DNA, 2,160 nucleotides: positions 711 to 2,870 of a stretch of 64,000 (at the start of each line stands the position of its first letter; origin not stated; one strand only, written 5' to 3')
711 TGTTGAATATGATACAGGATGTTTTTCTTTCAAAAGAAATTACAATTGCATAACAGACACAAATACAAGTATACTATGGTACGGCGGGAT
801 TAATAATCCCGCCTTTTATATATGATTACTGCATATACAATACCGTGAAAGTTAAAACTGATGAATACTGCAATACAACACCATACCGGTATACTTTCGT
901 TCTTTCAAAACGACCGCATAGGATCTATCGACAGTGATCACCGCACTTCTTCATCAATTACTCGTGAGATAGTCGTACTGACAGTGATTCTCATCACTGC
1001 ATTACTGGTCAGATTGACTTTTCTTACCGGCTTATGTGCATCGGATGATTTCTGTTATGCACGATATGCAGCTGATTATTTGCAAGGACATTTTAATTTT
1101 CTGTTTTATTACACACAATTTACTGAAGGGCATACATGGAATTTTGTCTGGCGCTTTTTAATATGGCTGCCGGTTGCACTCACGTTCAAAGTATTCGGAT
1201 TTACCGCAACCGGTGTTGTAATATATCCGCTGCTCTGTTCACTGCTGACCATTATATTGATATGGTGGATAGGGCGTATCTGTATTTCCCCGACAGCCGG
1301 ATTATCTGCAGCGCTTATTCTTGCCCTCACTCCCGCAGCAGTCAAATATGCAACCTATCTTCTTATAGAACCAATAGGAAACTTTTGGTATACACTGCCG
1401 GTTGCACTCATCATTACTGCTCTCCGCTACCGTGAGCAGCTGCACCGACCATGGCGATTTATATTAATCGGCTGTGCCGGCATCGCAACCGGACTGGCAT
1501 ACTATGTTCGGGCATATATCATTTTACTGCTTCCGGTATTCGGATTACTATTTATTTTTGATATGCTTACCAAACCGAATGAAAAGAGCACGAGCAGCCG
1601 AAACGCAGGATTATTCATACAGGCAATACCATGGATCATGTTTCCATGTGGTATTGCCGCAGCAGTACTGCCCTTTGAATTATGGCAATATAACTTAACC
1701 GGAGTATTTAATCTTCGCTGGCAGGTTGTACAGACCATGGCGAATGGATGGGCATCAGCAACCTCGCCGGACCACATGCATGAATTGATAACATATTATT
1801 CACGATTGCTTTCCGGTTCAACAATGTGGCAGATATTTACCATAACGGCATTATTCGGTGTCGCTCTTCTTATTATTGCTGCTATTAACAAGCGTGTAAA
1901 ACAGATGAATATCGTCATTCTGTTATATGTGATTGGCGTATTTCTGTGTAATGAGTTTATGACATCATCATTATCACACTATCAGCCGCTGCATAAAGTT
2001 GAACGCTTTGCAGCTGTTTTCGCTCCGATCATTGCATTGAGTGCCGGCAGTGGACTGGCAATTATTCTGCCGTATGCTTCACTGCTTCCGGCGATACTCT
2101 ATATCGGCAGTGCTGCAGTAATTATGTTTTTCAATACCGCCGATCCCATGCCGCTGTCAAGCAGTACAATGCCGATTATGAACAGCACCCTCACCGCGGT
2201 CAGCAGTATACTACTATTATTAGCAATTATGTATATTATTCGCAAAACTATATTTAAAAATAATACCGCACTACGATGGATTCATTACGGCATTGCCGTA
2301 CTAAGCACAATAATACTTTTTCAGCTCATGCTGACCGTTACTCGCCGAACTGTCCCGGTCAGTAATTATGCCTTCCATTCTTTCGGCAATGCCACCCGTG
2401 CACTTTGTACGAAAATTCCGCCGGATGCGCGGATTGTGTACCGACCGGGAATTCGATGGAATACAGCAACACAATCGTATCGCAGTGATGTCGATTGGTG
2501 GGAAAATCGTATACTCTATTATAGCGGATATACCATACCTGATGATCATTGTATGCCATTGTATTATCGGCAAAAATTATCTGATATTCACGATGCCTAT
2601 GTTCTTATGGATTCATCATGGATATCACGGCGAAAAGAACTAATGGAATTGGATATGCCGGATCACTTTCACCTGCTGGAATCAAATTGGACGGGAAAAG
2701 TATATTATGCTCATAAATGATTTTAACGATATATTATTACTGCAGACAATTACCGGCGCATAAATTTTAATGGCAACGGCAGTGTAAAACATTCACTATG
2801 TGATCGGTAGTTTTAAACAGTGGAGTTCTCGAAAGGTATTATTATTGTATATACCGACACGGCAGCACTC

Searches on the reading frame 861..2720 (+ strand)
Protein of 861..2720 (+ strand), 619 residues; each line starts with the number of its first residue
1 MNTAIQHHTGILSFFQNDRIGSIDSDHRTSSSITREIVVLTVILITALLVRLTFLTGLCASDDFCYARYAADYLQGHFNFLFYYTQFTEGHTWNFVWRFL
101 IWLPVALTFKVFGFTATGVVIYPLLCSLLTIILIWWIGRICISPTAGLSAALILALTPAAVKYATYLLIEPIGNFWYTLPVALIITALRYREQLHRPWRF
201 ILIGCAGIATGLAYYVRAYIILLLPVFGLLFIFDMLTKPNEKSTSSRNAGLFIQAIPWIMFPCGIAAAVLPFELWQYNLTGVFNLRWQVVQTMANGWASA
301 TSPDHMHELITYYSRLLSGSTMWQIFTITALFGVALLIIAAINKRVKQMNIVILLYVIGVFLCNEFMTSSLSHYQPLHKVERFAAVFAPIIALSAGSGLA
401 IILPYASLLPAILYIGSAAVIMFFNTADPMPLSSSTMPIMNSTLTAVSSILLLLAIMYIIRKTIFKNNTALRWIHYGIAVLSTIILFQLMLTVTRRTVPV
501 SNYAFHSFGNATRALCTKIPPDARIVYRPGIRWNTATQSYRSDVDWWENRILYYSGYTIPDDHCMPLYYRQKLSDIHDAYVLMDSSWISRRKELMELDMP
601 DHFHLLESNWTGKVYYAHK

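Call 95: search_protein_families(library=pfam, proteins=[window:861-2720:+], max_evalue=0.00001)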
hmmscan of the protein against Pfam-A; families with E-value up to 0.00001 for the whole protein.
window:861-2720:+ (619 aa): 2 families
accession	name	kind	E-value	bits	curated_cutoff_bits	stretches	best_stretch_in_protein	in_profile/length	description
PF13231.12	PMT_2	-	1.8e-09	38.4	26.1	1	105-235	10-133/160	Dolichyl-phosphate-mannose-protein mannosyltransferase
PF02366.24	PMT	-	4.1e-06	27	22.7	1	40-276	3-243/245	Dolichyl-phosphate-mannose-protein mannosyltransferase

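Call 120: find_encoding_contigs(protein=window:861-2720:+, flank=10000, max_places=1)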
Protein window:861-2720:+ (619 aa): 3 contigs read that carry it; 1 place shown.
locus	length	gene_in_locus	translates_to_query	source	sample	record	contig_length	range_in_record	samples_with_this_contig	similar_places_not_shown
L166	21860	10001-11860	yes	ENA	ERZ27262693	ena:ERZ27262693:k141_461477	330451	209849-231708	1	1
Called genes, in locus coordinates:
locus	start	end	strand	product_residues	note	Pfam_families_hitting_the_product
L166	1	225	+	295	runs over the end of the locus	PF02195:ParB_N, PF17762:HTH_ParB, PF23552:ParB_C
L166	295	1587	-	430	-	-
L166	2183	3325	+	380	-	PF00817:IMS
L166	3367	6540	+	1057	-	PF02811:PHP, PF07733:DNA_pol3_alpha, PF17657:DNA_pol3_finger, PF14579:HHH_6, PF01336:tRNA_anti-codon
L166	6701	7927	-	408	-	PF00753:Lactamase_B, PF19583:ODP, PF12706:Lactamase_B_2 (faint), PF00258:Flavodoxin_1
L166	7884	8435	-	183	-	-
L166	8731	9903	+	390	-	PF01791:DeoC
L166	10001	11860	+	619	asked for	PF02366:PMT (weak), PF13231:PMT_2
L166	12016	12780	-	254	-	PF03372:Exo_endo_phos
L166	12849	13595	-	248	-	PF00300:His_Phos_1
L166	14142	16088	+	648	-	PF12895:ANAPC3 (faint), PF00515:TPR_1 (faint), PF07719:TPR_2 (faint), PF13181:TPR_8 (faint), PF13429:TPR_15 (weak), PF13424:TPR_12 (weak), PF13432:TPR_16, PF14559:TPR_19 (weak), +10 more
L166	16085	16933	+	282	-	PF08501:Shikimate_dh_N, PF01488:Shikimate_DH (weak), PF18317:SDH_C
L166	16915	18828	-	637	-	PF00989:PAS (weak), PF08448:PAS_4, PF12860:PAS_7 (weak), PF13426:PAS_9, PF14501:HATPase_c_5 (faint), PF00512:HisKA, PF02518:HATPase_c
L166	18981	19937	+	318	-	-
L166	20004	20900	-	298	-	PF00140:Sigma70_r1_2, PF04542:Sigma70_r2, PF04539:Sigma70_r3, PF04545:Sigma70_r4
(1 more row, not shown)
